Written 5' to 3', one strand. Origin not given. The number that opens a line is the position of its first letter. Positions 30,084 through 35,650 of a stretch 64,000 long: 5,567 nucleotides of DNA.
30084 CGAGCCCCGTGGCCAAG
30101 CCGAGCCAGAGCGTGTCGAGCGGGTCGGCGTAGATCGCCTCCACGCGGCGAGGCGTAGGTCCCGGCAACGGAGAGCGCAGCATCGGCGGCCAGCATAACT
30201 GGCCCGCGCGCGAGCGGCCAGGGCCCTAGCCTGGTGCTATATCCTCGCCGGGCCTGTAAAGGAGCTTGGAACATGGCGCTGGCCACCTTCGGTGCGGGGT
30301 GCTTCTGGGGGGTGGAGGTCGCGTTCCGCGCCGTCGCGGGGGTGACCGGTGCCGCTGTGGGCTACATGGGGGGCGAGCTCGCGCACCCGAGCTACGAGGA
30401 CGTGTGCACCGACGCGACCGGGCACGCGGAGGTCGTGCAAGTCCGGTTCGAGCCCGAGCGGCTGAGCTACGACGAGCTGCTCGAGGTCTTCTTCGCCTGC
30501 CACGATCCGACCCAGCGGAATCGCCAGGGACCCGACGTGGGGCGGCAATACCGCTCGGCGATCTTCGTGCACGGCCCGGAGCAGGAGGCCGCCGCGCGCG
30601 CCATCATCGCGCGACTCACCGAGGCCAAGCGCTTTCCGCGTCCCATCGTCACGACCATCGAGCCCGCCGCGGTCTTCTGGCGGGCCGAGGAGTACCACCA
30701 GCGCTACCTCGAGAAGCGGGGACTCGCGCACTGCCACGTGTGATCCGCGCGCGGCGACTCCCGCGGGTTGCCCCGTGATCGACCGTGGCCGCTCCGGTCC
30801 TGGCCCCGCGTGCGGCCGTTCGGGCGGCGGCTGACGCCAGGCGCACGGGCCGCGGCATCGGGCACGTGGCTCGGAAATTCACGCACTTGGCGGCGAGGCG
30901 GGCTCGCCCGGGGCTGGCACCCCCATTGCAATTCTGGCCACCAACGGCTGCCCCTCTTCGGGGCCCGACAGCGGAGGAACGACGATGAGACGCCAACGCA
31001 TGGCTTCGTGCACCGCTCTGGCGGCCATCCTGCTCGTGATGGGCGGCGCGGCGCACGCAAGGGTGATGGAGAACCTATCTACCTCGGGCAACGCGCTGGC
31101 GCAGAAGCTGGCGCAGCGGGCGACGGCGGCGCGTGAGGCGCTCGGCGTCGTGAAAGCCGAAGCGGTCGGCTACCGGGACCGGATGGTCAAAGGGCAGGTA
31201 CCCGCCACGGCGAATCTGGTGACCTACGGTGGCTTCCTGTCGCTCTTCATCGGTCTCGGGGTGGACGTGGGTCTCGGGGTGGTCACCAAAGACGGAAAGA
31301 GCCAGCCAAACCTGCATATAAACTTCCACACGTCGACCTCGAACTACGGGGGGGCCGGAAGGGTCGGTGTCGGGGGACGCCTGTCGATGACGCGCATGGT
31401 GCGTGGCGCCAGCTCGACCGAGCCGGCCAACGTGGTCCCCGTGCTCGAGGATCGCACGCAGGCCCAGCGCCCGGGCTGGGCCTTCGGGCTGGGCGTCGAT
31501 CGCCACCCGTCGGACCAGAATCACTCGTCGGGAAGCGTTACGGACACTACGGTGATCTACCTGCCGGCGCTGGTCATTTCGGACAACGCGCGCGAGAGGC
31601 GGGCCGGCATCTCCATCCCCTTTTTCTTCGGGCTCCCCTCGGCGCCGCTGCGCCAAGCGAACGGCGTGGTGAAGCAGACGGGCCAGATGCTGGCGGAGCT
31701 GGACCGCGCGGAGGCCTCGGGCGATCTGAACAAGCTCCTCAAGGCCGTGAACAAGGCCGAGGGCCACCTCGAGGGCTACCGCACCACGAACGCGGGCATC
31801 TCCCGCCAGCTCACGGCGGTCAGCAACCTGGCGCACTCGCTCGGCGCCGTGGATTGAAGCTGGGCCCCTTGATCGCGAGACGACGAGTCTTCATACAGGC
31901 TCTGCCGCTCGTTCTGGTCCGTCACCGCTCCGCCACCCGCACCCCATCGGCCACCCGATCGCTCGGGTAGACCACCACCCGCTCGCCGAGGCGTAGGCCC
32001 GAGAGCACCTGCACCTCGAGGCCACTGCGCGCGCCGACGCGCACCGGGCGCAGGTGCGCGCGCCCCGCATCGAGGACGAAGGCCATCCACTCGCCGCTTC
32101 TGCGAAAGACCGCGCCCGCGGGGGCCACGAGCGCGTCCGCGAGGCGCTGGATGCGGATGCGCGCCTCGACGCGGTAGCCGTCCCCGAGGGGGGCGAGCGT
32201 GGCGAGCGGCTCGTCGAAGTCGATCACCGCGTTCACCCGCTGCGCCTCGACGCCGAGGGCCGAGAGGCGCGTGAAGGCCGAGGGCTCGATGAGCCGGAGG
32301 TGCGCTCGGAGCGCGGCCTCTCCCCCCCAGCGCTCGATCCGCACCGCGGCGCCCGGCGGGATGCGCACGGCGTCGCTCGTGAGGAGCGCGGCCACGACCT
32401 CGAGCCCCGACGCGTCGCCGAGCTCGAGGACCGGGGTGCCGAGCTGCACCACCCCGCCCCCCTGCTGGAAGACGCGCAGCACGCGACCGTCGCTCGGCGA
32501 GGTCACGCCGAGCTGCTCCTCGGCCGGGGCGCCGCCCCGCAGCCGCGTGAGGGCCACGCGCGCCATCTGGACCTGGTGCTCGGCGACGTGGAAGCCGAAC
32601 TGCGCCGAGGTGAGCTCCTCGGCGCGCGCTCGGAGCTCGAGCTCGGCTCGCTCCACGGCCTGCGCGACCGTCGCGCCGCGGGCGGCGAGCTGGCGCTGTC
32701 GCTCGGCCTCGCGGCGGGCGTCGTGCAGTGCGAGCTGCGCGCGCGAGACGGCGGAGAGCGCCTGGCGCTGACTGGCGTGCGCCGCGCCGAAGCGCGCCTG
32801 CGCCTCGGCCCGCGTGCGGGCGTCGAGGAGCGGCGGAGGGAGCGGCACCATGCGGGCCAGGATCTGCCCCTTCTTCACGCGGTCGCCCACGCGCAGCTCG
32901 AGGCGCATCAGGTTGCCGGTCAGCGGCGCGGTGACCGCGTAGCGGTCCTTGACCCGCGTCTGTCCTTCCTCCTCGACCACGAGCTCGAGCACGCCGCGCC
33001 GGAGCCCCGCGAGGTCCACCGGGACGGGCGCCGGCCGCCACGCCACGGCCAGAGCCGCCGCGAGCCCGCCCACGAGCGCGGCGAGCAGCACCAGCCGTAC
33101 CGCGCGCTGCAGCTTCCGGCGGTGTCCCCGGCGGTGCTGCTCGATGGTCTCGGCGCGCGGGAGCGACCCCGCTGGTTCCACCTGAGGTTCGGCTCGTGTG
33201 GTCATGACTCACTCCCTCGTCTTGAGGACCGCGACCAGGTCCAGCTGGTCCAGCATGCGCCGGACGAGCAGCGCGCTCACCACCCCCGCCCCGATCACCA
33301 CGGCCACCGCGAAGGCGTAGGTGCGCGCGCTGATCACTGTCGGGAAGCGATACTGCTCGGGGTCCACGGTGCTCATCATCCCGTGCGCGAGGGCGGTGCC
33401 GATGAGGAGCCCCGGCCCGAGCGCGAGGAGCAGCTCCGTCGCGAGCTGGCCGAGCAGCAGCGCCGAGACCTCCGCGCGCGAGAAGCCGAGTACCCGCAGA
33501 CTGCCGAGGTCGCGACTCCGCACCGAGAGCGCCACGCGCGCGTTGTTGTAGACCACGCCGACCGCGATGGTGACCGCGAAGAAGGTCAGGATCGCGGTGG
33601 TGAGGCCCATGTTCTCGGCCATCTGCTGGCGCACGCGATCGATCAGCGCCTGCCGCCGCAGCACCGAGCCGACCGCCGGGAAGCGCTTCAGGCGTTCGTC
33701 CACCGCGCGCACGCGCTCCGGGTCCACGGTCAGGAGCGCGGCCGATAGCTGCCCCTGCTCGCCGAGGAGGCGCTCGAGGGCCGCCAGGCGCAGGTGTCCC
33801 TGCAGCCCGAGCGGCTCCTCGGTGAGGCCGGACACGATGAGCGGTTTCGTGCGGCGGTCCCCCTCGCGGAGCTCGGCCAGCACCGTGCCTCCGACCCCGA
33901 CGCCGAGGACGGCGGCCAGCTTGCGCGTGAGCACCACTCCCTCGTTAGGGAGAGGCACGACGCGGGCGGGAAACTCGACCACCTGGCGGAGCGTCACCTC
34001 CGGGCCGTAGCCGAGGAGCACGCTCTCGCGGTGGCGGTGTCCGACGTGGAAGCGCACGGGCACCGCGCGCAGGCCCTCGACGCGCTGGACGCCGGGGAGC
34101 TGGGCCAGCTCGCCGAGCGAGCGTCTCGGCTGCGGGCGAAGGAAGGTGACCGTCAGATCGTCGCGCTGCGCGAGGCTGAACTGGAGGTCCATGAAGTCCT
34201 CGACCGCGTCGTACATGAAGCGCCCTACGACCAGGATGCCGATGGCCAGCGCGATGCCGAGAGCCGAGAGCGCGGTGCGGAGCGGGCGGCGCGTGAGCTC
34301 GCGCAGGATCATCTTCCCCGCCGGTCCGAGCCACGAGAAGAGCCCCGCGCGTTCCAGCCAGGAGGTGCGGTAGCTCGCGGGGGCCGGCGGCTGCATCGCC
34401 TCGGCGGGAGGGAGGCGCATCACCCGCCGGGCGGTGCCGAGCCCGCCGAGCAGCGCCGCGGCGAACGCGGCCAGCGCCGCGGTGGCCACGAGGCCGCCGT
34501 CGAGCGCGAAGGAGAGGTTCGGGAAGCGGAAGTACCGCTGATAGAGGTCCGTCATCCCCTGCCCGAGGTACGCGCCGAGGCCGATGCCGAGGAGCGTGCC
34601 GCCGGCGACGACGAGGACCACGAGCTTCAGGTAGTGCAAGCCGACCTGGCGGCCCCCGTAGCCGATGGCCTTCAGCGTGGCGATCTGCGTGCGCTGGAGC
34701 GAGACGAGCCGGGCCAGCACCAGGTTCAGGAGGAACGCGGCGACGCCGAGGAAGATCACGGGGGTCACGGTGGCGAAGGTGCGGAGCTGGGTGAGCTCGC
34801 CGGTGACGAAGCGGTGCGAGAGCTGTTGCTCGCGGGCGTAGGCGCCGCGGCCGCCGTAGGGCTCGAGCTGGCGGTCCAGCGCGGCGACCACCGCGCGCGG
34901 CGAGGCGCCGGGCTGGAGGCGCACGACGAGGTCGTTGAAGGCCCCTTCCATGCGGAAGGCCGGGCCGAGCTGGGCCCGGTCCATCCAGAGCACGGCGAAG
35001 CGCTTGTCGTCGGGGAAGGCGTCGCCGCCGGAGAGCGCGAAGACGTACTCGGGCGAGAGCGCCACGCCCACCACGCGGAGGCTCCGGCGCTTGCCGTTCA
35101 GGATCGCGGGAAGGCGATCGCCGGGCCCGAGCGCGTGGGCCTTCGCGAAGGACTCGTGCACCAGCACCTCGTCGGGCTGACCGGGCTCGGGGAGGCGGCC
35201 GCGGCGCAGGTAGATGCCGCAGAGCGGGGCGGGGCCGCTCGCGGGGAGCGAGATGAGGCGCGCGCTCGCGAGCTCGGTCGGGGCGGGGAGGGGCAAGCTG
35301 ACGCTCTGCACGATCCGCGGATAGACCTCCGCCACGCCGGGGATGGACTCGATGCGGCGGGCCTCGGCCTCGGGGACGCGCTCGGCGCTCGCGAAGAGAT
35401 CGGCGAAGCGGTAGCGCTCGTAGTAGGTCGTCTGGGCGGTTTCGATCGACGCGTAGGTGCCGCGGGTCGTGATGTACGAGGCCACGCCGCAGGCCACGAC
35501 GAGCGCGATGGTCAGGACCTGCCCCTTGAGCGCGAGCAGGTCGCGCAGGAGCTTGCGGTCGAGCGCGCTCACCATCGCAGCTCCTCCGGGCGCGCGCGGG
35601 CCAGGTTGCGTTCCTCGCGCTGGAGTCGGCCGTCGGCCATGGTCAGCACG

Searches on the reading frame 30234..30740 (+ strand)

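Call 55: search_protein_families(library=pfam, proteins=[window:30234-30740:+], max_evalue=0.001)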
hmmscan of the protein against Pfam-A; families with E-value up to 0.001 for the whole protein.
window:30234-30740:+ (169 aa): 1 family
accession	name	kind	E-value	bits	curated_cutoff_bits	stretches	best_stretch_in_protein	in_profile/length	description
PF01625.27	PMSR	-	1.5e-61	207.5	23.7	1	17-168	2-153/153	Peptide methionine sulfoxide reductase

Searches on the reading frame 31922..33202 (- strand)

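Call 55: search_protein_families(library=pfam, proteins=[window:31922-33202:-], max_evalue=0.001)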
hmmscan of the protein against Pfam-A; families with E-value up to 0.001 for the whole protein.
window:31922-33202:- (426 aa): 4 families
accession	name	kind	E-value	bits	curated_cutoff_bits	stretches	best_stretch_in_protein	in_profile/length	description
PF13437.12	HlyD_3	-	2.6e-13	51.1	22.2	1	233-319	2-90/106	HlyD family secretion protein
PF16576.10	HlyD_D23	-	6.3e-08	32.6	30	1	88-290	20-168/214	Barrel-sandwich domain of CusB or HlyD membrane-fusion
PF00364.28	Biotin_lipoyl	-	8.9e-05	22.7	22.1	0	233-261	45-73/73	Biotin-requiring enzyme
PF13533.13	Biotin_lipoyl_2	-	0.00061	20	29.8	0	105-117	18-30/32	Biotin-lipoyl like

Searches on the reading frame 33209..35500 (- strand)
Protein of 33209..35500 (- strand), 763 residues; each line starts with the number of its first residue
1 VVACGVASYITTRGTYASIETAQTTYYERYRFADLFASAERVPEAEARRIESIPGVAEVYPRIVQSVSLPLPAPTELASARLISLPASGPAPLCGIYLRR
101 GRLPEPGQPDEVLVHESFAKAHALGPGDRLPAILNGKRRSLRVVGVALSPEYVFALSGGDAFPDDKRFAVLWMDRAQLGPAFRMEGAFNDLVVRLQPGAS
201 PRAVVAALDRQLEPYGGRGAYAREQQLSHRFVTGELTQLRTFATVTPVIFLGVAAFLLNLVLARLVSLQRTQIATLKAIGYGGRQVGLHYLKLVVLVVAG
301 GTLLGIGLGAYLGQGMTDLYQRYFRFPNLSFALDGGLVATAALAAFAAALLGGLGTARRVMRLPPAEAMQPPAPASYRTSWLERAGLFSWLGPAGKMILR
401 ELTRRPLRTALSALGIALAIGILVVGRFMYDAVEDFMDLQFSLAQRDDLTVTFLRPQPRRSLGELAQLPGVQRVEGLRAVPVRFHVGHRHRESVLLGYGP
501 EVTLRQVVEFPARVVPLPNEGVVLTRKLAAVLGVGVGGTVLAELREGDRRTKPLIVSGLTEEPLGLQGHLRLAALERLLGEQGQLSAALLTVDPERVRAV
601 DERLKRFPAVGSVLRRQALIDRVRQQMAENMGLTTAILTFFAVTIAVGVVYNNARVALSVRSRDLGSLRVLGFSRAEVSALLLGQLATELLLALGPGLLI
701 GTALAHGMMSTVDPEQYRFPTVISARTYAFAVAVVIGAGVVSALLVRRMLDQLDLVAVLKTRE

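Call 55: search_protein_families(library=pfam, proteins=[window:33209-35500:-], max_evalue=0.001)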
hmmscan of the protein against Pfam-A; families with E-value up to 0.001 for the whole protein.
window:33209-35500:- (763 aa): 2 families
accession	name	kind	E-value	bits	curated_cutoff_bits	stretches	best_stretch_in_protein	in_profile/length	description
PF02687.27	FtsX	-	2e-25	89.6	25.5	2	246-365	3-120/120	FtsX-like permease C-terminal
PF12704.14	MacB_PCD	-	2.1e-15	58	27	2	34-210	48-206/207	MacB-like periplasmic core domain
